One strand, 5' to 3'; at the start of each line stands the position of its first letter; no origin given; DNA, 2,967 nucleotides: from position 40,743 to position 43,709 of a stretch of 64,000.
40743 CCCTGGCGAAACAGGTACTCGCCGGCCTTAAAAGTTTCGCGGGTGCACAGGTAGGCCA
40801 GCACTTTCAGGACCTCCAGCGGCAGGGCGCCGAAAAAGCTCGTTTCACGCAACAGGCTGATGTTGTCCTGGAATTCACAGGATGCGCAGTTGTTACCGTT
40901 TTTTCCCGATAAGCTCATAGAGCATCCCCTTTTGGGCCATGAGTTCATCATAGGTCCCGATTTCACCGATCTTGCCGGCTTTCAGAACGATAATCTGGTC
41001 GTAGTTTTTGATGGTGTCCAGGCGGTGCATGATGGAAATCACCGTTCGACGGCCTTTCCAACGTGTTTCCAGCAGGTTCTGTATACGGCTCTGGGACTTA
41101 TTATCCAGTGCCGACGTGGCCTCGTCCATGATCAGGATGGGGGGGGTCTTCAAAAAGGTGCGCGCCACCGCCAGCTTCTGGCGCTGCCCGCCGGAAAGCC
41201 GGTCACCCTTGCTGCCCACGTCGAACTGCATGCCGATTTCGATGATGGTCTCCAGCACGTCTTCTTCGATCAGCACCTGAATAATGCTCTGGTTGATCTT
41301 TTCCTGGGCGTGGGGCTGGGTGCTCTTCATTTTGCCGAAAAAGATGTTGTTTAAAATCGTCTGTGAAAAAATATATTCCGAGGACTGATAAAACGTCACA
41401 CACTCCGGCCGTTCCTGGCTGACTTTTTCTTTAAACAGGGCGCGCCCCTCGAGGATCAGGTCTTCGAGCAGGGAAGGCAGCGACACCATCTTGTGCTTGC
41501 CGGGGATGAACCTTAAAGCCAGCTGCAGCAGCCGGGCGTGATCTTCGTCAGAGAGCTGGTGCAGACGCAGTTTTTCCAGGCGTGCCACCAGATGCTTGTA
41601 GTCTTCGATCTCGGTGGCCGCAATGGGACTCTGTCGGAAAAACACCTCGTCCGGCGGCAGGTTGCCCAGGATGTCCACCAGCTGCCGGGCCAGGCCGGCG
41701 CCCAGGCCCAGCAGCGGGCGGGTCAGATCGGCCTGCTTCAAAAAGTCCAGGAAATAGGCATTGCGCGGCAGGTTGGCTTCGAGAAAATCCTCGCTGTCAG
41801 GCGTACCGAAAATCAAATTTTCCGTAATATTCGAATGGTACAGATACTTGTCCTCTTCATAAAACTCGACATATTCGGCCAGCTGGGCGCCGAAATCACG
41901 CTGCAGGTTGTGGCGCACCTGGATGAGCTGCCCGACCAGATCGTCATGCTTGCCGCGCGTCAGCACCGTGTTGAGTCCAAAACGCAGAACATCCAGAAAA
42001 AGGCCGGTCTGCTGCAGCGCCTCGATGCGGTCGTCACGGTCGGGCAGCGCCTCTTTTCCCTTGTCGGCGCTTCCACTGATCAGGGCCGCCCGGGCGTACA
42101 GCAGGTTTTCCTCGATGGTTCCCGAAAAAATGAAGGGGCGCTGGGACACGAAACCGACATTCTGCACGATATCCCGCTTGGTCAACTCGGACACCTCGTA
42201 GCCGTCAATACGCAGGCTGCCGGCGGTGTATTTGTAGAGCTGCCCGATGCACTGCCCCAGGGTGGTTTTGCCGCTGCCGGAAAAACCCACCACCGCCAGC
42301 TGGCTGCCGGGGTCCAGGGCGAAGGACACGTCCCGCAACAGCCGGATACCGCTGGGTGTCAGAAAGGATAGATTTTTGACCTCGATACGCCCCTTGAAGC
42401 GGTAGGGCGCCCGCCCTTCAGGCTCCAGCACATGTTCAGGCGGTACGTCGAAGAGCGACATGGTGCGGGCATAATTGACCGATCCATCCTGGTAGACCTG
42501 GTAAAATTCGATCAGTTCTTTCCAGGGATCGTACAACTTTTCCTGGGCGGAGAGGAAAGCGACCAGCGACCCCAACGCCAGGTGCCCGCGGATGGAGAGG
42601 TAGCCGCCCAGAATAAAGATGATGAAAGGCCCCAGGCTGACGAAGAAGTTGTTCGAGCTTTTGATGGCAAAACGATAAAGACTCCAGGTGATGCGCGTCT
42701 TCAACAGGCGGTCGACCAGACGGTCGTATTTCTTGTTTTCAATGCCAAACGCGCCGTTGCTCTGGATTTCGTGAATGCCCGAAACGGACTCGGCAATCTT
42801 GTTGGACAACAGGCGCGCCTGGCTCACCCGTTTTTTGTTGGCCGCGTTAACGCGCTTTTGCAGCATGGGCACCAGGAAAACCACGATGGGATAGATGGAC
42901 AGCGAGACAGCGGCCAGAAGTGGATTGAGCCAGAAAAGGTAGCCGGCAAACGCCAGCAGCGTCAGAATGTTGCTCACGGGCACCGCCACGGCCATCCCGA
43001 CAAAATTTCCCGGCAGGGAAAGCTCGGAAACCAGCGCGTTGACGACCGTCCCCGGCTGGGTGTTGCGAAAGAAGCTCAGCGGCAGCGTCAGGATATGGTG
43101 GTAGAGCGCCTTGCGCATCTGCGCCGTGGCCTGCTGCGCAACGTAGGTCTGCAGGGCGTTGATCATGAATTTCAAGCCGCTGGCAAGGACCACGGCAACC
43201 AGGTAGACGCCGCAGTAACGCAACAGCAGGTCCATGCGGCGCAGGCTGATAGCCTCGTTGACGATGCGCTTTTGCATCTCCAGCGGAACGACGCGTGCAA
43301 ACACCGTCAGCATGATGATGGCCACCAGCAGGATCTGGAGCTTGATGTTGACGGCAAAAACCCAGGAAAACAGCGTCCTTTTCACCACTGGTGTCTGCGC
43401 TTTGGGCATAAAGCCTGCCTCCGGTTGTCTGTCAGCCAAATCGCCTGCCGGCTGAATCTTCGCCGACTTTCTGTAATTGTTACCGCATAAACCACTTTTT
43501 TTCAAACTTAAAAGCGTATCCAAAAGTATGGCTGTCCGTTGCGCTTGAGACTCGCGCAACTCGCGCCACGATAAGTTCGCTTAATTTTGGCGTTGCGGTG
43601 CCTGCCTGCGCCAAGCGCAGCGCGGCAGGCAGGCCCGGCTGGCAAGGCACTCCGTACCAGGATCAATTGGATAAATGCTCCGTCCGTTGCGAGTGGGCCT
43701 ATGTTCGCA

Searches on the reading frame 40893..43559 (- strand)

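Call 32: search_protein_families(library=pfam, proteins=[window:40893-43559:-], max_evalue=0.01)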
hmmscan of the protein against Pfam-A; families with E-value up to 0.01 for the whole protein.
window:40893-43559:- (888 aa): 3 families
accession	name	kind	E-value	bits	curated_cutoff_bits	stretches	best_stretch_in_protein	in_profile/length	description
PF00664.28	ABC_membrane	-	2.1e-29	103.5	28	1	97-338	23-266/274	ABC transporter transmembrane region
PF00005.33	ABC_tran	-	1e-25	91.4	25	2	408-512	1-85/137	ABC transporter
PF02463.25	SMC_N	-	4e-07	30.1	40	1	678-859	135-211/220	RecF/RecN/SMC N terminal domain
